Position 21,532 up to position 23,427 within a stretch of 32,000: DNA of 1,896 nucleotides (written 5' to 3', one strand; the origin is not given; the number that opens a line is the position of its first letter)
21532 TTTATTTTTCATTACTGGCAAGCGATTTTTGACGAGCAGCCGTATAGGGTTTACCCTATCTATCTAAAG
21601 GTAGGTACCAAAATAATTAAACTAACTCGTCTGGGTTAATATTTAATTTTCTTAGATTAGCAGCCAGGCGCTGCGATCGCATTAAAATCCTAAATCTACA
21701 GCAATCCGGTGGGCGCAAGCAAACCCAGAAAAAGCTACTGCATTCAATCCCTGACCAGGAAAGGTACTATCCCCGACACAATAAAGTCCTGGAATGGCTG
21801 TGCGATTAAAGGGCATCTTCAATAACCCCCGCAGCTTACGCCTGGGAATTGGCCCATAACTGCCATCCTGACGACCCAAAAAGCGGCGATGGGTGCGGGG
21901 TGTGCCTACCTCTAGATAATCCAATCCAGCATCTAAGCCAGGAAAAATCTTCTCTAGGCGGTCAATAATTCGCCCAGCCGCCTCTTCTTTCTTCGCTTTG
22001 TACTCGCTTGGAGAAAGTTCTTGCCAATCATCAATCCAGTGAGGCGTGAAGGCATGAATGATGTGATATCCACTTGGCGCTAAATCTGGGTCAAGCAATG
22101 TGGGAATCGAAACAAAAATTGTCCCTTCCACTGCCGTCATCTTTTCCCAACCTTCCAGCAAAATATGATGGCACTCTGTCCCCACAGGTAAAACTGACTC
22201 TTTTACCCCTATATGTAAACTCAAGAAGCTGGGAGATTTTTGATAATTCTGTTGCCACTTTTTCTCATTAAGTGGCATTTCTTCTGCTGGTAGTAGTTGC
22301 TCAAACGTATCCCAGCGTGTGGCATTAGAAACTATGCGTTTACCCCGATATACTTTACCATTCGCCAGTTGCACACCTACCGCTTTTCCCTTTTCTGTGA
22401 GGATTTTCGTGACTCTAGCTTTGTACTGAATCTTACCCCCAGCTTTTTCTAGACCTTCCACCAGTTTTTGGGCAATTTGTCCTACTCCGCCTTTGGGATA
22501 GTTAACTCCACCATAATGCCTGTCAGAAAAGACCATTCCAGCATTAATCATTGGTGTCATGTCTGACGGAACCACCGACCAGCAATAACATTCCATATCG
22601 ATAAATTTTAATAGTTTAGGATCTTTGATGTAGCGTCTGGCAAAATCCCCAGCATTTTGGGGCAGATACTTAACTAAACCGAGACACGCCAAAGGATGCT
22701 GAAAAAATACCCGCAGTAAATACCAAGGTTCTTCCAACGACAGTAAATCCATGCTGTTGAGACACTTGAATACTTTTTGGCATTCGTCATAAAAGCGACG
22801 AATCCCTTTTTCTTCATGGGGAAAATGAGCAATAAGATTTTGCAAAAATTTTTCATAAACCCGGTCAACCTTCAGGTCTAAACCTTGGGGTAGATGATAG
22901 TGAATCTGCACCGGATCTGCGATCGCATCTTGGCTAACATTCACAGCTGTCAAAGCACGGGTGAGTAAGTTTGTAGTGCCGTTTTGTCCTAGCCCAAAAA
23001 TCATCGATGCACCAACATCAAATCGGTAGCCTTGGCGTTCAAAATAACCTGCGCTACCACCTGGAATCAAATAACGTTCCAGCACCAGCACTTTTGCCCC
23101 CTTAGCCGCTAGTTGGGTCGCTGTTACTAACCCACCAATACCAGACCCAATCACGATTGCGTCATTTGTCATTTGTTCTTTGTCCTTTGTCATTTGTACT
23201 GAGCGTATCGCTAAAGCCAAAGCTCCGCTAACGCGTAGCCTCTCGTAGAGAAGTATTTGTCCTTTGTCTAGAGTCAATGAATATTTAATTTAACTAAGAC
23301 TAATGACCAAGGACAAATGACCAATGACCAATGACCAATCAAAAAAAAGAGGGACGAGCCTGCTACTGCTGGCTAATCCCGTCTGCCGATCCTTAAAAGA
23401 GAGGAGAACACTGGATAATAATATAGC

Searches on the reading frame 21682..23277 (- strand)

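Call 40: search_protein_families(library=pfam, proteins=[window:21682-23277:-], max_evalue=0.1)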
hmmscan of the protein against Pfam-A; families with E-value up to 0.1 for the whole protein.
window:21682-23277:- (531 aa): 12 families
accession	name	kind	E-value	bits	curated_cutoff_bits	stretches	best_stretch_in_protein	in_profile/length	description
PF01593.30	Amino_oxidase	-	6.2e-26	92.1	19.8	1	47-525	1-442/443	Flavin containing amine oxidoreductase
PF13450.12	NAD_binding_8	-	4.3e-13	49.8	21.9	1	42-100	1-59/68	NAD(P)-binding Rossmann-like domain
PF01266.30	DAO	-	8.1e-11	42.5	27.9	2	39-77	1-40/353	FAD dependent oxidoreductase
PF00890.30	FAD_binding_2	-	5.1e-10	39.6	20.4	1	39-67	1-29/414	FAD binding domain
PF03486.20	HI0933_like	-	3.5e-06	27.1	50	1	39-68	2-31/244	HI0933-like protein Rossmann domain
PF01946.23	Thi4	-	1.4e-05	24.9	26.2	1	25-76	5-57/235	Thi4 family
PF12831.13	FAD_oxidored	-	1.9e-05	24.6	27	1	39-76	1-38/416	FAD dependent oxidoreductase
PF07992.20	Pyr_redox_2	-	8.6e-05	22.5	26.1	1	39-67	2-30/291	Pyridine nucleotide-disulphide oxidoreductase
PF00070.33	Pyr_redox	-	0.0021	18.9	22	0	40-68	2-30/82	Pyridine nucleotide-disulphide oxidoreductase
PF01134.28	GIDA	-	0.0033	17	22.1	1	39-73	1-29/391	Glucose inhibited division protein A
PF01494.25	FAD_binding_3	-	0.0038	17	22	1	39-69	3-33/349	FAD binding domain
PF00996.24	GDI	-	0.023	13.7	23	0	38-75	5-42/436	GDP dissociation inhibitor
